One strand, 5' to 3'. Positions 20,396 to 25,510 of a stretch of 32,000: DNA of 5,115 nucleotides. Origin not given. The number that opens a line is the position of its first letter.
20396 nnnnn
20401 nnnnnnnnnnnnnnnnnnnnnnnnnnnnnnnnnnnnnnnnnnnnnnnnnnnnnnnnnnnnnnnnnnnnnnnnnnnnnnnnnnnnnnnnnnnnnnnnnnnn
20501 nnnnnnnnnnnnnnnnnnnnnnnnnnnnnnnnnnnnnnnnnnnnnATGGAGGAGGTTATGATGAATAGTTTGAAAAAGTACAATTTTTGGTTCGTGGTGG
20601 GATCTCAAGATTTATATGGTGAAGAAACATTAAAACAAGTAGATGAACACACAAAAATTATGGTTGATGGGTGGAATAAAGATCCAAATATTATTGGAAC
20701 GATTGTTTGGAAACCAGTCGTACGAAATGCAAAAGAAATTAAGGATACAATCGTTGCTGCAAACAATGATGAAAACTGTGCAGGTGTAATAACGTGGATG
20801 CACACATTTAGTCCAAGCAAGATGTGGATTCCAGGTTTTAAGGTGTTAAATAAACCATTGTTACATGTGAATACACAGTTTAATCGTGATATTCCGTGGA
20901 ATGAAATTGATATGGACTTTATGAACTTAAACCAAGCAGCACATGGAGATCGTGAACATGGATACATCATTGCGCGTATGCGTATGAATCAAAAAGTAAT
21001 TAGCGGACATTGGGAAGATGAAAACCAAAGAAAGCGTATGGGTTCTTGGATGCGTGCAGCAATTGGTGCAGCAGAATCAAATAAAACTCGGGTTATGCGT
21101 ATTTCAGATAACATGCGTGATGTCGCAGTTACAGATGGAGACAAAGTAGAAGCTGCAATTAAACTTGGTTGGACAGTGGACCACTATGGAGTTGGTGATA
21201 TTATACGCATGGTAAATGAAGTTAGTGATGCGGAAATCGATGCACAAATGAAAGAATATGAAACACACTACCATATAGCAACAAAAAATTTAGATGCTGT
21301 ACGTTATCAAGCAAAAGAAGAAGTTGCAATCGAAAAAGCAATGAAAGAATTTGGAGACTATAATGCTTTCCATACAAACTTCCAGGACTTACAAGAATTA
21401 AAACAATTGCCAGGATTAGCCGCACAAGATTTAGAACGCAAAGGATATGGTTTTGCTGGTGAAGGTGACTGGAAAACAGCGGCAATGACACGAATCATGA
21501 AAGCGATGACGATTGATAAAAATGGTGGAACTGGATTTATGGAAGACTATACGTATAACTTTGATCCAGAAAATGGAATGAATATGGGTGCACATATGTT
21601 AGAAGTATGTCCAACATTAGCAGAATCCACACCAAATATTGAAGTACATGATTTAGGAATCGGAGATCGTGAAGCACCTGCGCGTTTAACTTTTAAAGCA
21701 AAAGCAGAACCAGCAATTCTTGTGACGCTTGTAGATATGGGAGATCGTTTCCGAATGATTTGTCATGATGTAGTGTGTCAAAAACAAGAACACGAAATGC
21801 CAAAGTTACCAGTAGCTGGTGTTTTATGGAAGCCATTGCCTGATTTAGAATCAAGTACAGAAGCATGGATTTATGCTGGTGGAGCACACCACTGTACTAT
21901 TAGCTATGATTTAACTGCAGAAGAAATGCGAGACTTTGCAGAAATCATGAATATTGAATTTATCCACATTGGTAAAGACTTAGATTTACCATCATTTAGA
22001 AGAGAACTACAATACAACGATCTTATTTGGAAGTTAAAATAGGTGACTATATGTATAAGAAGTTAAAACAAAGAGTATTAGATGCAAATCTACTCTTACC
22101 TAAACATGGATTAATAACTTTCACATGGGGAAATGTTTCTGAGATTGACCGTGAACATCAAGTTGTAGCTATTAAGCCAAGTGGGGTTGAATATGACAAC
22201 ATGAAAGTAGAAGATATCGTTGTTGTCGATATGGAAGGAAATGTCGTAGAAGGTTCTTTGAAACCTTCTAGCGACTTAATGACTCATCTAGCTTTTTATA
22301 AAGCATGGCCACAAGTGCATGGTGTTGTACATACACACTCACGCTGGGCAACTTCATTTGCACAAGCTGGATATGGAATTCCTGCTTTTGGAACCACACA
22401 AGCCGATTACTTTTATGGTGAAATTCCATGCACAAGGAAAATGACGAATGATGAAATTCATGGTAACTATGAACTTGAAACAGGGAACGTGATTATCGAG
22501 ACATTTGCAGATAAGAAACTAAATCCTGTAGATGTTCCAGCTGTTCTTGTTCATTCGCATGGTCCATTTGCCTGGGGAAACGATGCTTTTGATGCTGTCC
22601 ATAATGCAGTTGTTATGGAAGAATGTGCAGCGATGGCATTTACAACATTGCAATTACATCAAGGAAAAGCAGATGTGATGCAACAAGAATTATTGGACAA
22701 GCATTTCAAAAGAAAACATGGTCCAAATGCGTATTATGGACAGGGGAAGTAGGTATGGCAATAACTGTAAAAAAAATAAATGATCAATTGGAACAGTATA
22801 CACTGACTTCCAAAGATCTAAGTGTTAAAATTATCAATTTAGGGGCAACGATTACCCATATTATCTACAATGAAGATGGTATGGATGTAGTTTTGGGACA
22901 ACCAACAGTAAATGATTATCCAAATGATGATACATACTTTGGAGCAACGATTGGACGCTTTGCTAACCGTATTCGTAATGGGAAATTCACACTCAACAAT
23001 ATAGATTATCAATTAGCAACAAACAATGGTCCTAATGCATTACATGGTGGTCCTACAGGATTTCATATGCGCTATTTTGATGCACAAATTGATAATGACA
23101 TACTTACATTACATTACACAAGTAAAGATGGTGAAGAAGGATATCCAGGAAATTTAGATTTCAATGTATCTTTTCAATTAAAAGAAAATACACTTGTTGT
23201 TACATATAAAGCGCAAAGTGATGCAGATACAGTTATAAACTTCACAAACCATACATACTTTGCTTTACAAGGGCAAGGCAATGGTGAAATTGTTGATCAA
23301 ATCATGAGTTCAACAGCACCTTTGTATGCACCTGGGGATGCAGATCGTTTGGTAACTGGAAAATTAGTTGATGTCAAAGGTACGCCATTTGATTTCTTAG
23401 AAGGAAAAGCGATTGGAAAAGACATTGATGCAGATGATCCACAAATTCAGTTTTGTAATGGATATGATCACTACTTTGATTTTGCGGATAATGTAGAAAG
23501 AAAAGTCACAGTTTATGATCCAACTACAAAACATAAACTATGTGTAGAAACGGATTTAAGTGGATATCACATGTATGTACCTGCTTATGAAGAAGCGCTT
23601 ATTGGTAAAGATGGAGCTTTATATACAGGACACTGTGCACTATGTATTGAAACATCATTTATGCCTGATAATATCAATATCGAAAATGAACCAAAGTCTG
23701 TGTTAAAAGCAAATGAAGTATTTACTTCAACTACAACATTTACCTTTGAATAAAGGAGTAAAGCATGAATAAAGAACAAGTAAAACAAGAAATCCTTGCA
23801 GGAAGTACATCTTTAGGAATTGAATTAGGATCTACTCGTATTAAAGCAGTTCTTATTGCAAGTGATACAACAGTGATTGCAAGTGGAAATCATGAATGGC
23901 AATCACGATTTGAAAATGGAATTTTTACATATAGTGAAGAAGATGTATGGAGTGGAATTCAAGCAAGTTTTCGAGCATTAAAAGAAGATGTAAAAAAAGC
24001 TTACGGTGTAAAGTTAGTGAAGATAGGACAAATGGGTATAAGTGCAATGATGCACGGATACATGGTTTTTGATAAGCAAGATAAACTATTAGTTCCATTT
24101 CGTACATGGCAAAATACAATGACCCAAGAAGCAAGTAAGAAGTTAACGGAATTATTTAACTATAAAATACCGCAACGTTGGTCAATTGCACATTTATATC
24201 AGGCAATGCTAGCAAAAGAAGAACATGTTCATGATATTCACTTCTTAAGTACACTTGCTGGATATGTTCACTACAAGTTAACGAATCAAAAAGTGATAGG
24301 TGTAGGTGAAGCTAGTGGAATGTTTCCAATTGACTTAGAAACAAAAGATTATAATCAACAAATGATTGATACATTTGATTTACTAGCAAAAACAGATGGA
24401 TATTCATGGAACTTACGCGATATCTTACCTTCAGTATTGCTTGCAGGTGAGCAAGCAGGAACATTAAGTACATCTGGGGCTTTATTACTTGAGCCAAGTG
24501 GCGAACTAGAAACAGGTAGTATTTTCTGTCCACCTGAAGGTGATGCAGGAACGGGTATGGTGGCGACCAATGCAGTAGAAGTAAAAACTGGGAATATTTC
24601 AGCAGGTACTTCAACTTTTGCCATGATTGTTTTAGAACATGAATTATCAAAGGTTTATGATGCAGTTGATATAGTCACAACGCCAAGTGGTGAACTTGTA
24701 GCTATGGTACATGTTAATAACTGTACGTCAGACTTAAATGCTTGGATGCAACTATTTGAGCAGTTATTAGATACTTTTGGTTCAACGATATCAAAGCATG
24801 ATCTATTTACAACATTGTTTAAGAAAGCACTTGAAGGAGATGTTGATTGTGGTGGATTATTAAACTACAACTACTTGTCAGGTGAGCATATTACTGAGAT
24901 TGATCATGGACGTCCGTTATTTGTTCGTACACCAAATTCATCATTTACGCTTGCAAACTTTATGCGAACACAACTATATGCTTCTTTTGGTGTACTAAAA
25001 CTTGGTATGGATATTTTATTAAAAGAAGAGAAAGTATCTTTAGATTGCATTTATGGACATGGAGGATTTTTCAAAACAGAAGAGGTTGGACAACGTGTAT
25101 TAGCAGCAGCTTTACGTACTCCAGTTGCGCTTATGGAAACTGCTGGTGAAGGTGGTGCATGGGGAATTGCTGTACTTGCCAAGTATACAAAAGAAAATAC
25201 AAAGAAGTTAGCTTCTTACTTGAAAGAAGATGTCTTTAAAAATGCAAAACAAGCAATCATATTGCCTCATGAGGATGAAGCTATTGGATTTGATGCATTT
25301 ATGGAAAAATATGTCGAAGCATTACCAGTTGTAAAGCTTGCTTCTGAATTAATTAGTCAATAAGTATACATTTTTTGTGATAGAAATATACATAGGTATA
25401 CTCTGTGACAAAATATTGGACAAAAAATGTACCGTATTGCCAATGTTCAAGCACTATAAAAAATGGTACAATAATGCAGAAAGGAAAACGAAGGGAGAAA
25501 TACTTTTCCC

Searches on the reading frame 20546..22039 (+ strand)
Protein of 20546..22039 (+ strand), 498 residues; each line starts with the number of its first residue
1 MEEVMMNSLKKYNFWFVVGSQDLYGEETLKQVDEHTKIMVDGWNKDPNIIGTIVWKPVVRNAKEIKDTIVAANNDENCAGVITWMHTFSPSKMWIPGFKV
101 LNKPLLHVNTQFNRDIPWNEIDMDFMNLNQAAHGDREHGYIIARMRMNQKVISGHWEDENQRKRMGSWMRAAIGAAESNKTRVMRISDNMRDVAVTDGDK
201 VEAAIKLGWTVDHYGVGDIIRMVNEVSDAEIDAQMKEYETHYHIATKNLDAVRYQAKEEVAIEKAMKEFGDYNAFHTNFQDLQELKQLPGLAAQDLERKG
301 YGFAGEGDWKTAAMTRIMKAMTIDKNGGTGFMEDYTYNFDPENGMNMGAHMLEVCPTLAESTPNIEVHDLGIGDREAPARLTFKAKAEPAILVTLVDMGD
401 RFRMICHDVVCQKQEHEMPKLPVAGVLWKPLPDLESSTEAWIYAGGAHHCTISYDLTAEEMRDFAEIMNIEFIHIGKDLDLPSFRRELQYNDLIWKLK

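Call 31: search_protein_families(library=pfam, proteins=[window:20546-22039:+], max_evalue=0.00001)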
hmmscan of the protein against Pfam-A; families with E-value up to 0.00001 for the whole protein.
window:20546-22039:+ (498 aa): 3 families
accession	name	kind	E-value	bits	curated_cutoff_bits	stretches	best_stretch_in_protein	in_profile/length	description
PF02610.21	AraA_N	-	1.6e-79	265.9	24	1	12-178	1-167/168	L-arabinose isomerase N-terminal domain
PF11762.14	Arabinose_Iso_C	-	7.8e-62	207.7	25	1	328-471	1-144/144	L-arabinose isomerase C-terminal domain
PF24856.1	AraA_central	-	1.8e-57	194.4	24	1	182-322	1-146/148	L-arabinose isomerase central domain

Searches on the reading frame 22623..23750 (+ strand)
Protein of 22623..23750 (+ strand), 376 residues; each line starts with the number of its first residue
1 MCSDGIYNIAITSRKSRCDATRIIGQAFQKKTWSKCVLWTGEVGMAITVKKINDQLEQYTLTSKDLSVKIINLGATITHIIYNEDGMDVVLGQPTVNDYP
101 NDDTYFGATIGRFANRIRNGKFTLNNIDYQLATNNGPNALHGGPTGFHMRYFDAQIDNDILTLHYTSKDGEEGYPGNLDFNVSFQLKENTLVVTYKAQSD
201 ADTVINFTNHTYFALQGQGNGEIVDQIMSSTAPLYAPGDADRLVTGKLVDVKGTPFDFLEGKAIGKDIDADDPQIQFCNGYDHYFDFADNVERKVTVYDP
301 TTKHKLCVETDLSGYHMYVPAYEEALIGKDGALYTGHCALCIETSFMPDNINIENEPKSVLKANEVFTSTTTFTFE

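Call 31: search_protein_families(library=pfam, proteins=[window:22623-23750:+], max_evalue=0.00001)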
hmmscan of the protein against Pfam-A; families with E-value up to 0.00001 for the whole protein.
window:22623-23750:+ (376 aa): 1 family
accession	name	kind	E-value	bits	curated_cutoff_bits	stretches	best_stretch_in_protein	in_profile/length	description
PF01263.26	Aldose_epim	-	4e-68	230.4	27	1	58-373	2-298/299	Aldose 1-epimerase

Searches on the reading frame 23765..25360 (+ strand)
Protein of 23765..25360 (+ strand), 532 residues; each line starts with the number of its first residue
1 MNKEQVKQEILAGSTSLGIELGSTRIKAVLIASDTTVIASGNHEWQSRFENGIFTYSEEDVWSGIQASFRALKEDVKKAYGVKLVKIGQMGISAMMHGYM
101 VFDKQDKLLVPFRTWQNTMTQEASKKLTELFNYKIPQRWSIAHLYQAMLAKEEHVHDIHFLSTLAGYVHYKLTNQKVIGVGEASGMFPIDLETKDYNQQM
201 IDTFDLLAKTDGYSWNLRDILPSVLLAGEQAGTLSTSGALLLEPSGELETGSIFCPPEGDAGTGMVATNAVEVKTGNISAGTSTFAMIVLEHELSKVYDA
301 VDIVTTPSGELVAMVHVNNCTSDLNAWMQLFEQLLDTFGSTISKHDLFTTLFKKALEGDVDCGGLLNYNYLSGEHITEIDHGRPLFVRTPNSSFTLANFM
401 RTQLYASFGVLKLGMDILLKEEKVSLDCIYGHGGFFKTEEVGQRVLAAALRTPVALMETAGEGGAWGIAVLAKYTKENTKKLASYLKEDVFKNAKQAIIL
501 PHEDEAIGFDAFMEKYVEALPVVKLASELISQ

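Call 31: search_protein_families(library=pfam, proteins=[window:23765-25360:+], max_evalue=0.00001)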
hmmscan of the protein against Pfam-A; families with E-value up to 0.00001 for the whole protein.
window:23765-25360:+ (532 aa): 2 families
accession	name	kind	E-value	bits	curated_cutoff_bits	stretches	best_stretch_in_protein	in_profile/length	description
PF02782.22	FGGY_C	-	8.7e-37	127.3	27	1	277-474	2-196/198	FGGY family of carbohydrate kinases, C-terminal domain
PF00370.27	FGGY_N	-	6.4e-22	78.8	28.8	1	17-239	3-221/245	FGGY family of carbohydrate kinases, N-terminal domain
